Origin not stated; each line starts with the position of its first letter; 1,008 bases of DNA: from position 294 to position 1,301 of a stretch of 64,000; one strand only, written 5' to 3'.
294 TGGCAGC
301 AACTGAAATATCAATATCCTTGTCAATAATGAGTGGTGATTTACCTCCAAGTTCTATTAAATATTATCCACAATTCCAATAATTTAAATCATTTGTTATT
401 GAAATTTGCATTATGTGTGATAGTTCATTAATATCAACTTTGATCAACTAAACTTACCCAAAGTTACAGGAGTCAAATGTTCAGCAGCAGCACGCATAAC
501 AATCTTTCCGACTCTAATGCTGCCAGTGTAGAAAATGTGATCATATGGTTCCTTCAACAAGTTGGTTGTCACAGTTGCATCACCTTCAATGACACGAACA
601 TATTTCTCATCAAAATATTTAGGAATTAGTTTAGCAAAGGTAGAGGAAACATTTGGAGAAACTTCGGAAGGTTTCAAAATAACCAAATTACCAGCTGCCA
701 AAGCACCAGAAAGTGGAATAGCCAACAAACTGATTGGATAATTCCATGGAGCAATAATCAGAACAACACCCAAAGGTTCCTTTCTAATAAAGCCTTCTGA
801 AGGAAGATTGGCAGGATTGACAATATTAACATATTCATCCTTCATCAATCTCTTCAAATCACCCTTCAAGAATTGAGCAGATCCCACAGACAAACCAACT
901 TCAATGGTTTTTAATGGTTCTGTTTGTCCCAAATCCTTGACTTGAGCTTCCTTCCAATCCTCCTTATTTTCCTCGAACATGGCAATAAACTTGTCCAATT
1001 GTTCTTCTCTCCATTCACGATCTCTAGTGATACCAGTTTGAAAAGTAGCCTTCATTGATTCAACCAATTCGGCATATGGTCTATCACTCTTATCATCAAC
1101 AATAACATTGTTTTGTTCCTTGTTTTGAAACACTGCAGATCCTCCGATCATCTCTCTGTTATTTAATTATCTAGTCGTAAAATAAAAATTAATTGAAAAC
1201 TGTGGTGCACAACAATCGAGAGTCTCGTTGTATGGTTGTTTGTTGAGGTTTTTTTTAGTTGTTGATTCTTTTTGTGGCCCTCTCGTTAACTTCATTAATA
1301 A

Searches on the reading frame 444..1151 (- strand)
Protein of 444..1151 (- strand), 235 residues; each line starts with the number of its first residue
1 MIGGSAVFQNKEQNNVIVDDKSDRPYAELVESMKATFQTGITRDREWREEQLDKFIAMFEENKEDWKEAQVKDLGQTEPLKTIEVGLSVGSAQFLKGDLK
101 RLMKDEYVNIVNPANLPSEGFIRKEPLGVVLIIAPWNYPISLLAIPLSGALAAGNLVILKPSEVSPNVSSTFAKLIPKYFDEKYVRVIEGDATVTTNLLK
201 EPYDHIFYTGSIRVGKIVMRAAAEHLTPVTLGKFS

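Call 54: list_cluster_members(proteins=[window:444-1151:-, window:4408-5919:+, window:5986-8367:-, window:11450-12214:-, window:18306-20885:-, window:22707-25310:-, window:27193-28266:-, window:32851-34083:-, window:43062-43985:-, window:54836-56440:-])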
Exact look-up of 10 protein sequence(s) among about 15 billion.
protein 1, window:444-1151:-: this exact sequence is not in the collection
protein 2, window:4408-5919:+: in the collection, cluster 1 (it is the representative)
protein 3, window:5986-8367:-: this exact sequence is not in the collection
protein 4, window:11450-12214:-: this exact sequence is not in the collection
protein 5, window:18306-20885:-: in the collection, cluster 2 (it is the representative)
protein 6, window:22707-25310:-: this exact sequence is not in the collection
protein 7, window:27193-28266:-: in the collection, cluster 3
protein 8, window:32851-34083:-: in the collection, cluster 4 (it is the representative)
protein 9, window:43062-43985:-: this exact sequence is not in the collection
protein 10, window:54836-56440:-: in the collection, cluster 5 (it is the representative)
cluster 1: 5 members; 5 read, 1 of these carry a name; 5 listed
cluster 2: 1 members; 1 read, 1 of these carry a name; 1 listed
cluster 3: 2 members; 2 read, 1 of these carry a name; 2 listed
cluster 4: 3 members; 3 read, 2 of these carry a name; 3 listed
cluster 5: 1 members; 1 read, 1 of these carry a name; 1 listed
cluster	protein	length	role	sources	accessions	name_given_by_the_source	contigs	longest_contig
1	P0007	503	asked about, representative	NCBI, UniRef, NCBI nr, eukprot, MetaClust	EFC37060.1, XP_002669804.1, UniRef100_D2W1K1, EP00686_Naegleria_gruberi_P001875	predicted protein [Naegleria gruberi] | Predicted protein n=1 Tax=Naegleria gruberi TaxID=5762 RepID=D2W1K1_NAEGR | uncharacterized protein NAEGRDRAFT_75249 [Naegleria gruberi]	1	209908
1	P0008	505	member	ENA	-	-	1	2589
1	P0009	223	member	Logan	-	-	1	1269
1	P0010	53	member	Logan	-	-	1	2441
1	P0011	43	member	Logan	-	-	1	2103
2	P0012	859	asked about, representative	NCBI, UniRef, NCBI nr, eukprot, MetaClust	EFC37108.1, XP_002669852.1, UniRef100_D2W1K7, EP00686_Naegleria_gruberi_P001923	cell division cycle 20 [Naegleria gruberi] | Cell division cycle 20 n=1 Tax=Naegleria gruberi TaxID=5762 RepID=D2W1K7_NAEGR | XP_002669852.1 cell division cycle 20 [Naegleria gruberi strain NEG-M]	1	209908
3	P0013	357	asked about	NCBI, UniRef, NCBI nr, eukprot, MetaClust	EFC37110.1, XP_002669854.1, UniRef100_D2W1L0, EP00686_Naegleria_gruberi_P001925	predicted protein [Naegleria gruberi] | Predicted protein n=1 Tax=Naegleria gruberi TaxID=5762 RepID=D2W1L0_NAEGR | uncharacterized protein NAEGRDRAFT_75259 [Naegleria gruberi]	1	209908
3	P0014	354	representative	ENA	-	-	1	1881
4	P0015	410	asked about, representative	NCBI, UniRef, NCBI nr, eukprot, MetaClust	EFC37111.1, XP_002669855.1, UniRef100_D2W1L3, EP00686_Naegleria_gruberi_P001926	predicted protein [Naegleria gruberi] | Predicted protein n=1 Tax=Naegleria gruberi TaxID=5762 RepID=D2W1L3_NAEGR | uncharacterized protein NAEGRDRAFT_53991 [Naegleria gruberi]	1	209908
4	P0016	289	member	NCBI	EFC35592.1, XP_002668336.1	predicted protein, partial [Naegleria gruberi]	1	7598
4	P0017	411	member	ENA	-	-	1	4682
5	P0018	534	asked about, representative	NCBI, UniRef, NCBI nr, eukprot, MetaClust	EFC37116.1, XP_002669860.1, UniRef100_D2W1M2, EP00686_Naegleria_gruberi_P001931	POZ/BTB domain-containing protein [Naegleria gruberi] | POZ/BTB domain-containing protein n=1 Tax=Naegleria gruberi TaxID=5762 RepID=D2W1M2_NAEGR | XP_002669860.1 POZ/BTB domain-containing protein [Naegleria gruberi strain NEG-M]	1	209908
